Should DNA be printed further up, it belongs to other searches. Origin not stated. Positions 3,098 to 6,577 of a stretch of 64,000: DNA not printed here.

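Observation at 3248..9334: Giant 2,028-aa AglB: oligosaccharyltransferase fused to about 1,100 aa of sequon-saturated beta-sandwich repeats with its own C-terminal anchor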

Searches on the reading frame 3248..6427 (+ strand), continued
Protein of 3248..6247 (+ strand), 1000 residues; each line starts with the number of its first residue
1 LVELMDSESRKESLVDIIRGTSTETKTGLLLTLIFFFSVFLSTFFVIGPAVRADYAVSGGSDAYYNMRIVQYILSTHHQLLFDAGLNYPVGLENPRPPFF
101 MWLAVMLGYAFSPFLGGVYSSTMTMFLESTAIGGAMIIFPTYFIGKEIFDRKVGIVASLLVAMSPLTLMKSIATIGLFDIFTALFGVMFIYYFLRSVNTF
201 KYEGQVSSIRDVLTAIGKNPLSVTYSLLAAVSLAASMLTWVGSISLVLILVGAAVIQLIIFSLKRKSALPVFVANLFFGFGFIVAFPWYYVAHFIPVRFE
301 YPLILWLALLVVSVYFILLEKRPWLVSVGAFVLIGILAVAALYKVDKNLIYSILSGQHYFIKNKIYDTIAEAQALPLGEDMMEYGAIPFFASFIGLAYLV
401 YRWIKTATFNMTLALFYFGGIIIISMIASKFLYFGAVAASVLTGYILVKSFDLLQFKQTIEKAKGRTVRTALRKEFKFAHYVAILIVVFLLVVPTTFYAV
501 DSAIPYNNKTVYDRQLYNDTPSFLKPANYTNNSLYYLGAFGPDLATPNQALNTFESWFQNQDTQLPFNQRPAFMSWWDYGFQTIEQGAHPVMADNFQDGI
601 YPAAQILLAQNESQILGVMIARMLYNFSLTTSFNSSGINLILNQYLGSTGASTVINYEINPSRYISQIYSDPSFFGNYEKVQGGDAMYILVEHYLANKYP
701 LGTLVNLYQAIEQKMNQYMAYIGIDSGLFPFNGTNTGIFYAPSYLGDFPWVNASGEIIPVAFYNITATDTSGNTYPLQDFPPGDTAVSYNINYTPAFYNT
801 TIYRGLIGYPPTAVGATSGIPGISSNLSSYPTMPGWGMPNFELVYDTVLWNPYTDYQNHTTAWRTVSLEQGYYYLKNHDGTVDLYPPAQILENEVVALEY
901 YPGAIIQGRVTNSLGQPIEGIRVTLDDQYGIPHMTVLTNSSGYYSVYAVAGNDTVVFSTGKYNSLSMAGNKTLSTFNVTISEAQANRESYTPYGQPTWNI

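Call 79: search_solved_structures(query=A3, max_evalue=0.001, show_alignments=1)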
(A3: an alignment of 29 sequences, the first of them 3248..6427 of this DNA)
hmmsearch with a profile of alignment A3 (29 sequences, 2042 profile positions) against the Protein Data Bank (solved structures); distinct sequences matched with E-value up to 0.001: 15.
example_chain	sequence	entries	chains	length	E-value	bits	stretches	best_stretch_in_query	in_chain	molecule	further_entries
5gmy_A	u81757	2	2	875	1e-20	75.9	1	55-496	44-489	Transmembrane oligosaccharyl transferase, putative | Dolichyl-phosphooligosaccharide-protein glycotransferase 3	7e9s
3waj_A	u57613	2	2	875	1e-20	75.8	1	55-496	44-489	Transmembrane oligosaccharyl transferase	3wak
3vgp_A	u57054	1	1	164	1e-10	42.7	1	543-623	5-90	Transmembrane oligosaccharyl transferase, putative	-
3vu0_A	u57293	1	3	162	1.5e-10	42.1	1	545-624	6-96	Putative uncharacterized protein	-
6s7o_A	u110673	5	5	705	1.9e-07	31.9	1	124-195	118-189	Dolichyl-diphosphooligosaccharide--protein glycosyltransferase subunit STT3A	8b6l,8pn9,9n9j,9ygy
6ftj_5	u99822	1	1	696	2.6e-07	31.4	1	124-195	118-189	Dolichyl-diphosphooligosaccharide--protein glycosyltransferase subunit STT3A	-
6ftg_5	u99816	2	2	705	2.7e-07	31.3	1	124-195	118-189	Dolichyl-diphosphooligosaccharide--protein glycosyltransferase subunit STT3A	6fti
6s7t_A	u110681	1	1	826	3.7e-07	30.9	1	128-195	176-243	Dolichyl-diphosphooligosaccharide--protein glycosyltransferase subunit STT3B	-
9c7v_B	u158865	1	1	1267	1.2e-05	25.8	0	1039-1155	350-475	BOS complex subunit NOMO2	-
1w8n_A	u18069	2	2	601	6e-05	23.6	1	1796-1891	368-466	BACTERIAL SIALIDASE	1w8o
2bzd_A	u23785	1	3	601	6e-05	23.6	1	1796-1891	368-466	BACTERIAL SIALIDASE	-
2ber_A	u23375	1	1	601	6e-05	23.6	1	1796-1891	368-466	BACTERIAL SIALIDASE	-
1wcq_A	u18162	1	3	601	6e-05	23.6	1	1796-1891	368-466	SIALIDASE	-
1eut_A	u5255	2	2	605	6e-05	23.6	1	1796-1891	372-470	SIALIDASE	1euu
8i9p_Lh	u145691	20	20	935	7.9e-05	23.2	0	129-195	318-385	dolichyl-diphosphooligosaccharide--protein glycotransferase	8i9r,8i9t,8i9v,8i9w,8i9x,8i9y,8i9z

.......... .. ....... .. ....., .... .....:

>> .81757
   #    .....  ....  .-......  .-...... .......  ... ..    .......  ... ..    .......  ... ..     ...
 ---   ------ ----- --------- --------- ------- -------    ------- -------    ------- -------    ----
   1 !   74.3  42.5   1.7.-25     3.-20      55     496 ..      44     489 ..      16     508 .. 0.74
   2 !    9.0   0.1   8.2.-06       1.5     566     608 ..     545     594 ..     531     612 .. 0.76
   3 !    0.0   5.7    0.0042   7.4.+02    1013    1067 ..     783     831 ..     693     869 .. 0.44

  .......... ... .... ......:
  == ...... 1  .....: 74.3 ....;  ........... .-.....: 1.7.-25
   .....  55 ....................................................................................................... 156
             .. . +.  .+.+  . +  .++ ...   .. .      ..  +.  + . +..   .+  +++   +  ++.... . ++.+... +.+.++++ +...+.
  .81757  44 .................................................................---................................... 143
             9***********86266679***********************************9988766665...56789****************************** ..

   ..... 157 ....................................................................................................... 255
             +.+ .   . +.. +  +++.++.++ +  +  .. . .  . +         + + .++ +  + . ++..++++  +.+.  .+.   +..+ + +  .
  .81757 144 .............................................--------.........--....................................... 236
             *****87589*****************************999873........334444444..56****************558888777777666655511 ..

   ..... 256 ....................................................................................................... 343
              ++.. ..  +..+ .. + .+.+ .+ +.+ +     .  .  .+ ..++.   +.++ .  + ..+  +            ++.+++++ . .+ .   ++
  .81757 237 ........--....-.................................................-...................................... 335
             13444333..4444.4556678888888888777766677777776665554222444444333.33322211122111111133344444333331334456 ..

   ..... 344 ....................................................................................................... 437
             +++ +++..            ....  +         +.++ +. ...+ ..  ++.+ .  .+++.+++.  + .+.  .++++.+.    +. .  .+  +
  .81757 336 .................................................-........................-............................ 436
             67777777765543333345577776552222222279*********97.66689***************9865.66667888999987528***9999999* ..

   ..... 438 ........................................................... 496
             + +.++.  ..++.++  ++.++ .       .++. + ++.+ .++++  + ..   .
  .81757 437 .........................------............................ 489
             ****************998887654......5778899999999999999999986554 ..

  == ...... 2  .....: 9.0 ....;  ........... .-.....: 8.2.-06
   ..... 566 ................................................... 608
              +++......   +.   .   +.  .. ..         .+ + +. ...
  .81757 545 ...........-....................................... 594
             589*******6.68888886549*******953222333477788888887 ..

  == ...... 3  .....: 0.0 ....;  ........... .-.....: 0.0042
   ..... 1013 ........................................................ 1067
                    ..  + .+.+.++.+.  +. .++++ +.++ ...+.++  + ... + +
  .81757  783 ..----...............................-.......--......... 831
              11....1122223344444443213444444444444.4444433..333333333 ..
